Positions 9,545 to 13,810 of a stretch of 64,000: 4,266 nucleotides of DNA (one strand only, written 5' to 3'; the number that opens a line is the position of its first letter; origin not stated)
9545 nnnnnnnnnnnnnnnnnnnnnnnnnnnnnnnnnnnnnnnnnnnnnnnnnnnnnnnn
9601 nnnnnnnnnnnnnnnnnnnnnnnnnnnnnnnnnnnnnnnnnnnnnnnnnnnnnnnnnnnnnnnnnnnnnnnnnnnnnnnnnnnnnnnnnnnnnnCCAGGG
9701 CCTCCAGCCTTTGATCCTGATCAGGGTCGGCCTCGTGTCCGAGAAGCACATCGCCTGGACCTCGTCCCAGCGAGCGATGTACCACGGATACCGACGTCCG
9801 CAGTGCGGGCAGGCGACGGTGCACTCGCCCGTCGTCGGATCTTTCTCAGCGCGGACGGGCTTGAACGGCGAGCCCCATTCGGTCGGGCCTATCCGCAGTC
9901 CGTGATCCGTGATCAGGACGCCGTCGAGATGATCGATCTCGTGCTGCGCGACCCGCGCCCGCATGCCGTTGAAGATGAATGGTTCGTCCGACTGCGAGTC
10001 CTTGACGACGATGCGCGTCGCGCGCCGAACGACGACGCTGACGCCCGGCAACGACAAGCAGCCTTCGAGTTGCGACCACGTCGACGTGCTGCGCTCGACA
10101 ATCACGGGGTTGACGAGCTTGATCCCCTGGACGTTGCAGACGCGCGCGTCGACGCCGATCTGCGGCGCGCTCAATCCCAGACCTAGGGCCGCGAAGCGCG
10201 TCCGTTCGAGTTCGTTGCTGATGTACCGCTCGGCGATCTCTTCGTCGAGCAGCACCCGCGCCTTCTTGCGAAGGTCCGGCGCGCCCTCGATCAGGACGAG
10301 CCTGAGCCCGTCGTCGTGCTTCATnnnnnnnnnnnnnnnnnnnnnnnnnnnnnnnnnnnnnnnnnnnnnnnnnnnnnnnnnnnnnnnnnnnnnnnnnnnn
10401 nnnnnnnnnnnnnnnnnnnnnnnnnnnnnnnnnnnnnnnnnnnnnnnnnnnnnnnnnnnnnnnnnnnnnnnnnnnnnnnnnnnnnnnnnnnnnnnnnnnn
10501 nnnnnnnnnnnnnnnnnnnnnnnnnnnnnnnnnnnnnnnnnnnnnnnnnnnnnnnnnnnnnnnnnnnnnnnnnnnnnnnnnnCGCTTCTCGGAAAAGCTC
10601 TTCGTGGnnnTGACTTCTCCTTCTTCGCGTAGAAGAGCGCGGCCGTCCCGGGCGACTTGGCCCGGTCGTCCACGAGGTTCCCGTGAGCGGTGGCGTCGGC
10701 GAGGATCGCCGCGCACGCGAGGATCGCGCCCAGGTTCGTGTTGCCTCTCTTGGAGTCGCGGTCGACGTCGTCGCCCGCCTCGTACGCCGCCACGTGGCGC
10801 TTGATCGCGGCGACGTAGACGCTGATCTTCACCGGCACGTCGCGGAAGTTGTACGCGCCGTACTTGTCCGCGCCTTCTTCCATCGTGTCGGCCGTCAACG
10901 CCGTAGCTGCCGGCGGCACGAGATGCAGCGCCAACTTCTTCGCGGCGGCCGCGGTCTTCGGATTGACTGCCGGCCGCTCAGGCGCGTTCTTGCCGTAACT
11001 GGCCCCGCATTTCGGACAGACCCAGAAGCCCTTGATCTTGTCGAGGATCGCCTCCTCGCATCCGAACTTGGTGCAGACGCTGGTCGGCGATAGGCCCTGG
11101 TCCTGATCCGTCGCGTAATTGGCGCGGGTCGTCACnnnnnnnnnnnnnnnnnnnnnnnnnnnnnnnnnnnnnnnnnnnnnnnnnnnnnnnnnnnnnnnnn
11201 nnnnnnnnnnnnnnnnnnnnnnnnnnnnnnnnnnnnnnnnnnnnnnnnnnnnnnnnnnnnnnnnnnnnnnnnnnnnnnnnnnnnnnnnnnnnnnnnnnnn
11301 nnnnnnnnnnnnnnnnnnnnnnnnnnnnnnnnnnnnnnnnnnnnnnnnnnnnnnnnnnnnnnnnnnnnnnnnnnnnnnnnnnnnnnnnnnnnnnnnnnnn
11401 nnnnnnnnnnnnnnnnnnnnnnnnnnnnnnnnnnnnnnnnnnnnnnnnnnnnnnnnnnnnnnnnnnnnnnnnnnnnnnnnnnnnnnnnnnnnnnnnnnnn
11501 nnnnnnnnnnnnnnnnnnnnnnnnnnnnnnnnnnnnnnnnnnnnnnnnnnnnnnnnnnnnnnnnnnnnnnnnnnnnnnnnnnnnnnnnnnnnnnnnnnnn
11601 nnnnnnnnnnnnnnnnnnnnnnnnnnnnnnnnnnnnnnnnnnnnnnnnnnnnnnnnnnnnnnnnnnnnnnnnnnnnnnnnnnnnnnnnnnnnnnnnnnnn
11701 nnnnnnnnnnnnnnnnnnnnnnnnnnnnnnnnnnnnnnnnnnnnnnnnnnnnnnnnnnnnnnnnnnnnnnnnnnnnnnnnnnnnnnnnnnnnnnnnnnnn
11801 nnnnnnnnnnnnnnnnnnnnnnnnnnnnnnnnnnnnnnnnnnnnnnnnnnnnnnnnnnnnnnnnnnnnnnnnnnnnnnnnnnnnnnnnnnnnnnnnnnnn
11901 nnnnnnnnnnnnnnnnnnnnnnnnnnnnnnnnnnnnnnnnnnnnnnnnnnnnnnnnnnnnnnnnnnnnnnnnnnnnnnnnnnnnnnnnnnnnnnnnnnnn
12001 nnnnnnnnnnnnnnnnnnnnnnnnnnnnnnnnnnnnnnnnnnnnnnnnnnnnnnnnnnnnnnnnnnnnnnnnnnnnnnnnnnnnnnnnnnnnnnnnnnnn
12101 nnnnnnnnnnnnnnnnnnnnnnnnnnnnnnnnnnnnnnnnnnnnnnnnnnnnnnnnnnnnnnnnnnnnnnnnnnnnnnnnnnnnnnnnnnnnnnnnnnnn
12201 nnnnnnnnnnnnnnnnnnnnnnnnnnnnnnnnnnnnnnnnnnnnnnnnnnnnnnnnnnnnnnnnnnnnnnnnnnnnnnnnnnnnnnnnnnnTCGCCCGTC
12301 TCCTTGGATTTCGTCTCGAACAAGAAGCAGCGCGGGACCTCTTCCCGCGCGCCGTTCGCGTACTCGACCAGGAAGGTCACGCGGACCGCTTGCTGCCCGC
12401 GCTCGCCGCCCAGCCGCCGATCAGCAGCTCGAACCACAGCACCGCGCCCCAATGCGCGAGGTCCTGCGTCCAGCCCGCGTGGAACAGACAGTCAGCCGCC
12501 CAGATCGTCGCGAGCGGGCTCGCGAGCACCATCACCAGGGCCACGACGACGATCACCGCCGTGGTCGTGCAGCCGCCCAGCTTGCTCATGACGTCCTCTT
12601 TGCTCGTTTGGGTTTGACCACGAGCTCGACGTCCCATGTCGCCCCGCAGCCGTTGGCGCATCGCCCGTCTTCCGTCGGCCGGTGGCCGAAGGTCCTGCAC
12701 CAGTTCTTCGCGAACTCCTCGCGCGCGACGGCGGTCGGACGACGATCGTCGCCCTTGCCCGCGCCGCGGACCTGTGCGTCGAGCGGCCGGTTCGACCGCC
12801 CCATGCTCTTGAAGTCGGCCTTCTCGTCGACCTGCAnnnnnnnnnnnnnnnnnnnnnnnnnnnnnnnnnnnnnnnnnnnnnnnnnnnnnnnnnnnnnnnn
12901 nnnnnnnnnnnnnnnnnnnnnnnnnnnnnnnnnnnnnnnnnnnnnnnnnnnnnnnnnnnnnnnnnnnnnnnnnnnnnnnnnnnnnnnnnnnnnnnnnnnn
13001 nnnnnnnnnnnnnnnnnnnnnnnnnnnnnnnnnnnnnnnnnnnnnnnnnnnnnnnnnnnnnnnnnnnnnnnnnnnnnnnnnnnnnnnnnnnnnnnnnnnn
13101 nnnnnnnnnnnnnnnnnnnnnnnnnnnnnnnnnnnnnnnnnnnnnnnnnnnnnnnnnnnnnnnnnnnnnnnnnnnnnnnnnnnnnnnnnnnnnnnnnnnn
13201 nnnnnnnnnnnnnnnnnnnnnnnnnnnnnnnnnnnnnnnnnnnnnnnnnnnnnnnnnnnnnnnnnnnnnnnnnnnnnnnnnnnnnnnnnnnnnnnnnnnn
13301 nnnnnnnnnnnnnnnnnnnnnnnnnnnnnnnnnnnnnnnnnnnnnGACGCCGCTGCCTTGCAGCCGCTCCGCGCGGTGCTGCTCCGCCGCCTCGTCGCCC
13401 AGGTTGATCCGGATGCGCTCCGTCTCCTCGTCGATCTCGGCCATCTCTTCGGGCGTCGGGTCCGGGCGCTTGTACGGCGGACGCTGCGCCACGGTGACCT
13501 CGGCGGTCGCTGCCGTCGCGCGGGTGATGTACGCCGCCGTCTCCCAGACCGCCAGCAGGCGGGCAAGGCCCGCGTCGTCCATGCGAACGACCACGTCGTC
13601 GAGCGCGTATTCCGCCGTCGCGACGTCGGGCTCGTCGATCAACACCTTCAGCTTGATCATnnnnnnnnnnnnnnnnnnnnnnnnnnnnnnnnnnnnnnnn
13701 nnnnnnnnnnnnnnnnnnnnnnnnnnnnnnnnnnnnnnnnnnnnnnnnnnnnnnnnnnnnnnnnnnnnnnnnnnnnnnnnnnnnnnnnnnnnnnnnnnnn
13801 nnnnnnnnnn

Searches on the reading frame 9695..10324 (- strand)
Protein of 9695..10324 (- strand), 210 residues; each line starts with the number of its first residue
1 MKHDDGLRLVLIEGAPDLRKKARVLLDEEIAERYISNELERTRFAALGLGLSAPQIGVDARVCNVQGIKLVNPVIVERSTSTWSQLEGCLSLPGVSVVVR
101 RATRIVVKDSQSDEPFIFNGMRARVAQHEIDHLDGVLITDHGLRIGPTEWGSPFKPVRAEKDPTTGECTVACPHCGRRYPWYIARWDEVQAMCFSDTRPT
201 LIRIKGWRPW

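Call 45: search_protein_families(library=pfam, proteins=[window:9695-10324:-], max_evalue=0.01)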
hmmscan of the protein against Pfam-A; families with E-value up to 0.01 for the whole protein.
window:9695-10324:- (210 aa): 1 family
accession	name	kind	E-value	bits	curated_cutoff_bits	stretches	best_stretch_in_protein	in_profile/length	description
PF01327.26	Pep_deformylase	-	1.3e-25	90.3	22.8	1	14-141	8-149/156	Polypeptide deformylase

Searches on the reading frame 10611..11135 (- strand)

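Call 46: search_protein_families(library=pfam, proteins=[window:10611-11135:-], max_evalue=0.01)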
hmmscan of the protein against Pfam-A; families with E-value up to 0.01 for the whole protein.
window:10611-11135:- (175 aa): 1 family
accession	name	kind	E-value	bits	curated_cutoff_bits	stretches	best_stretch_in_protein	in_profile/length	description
PF18909.5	dGTP_diPhyd_N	-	1.1e-21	77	27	1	58-158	2-99/99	dATP/dGTP diphosphohydrolase, N-terminal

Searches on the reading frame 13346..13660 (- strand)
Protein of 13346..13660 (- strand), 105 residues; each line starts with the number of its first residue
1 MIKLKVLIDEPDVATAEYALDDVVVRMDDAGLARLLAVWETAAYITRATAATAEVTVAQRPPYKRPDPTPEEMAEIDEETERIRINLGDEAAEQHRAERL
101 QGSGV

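Call 58: search_protein_families(library=pfam, proteins=[window:13346-13660:-], max_evalue=0.1)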
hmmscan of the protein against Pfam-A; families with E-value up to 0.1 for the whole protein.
window:13346-13660:- (105 aa): 1 family
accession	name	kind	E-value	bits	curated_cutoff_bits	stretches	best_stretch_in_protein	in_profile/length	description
PF05890.17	Ebp2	-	0.063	13.3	28.8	1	56-99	64-107/246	Eukaryotic rRNA processing protein EBP2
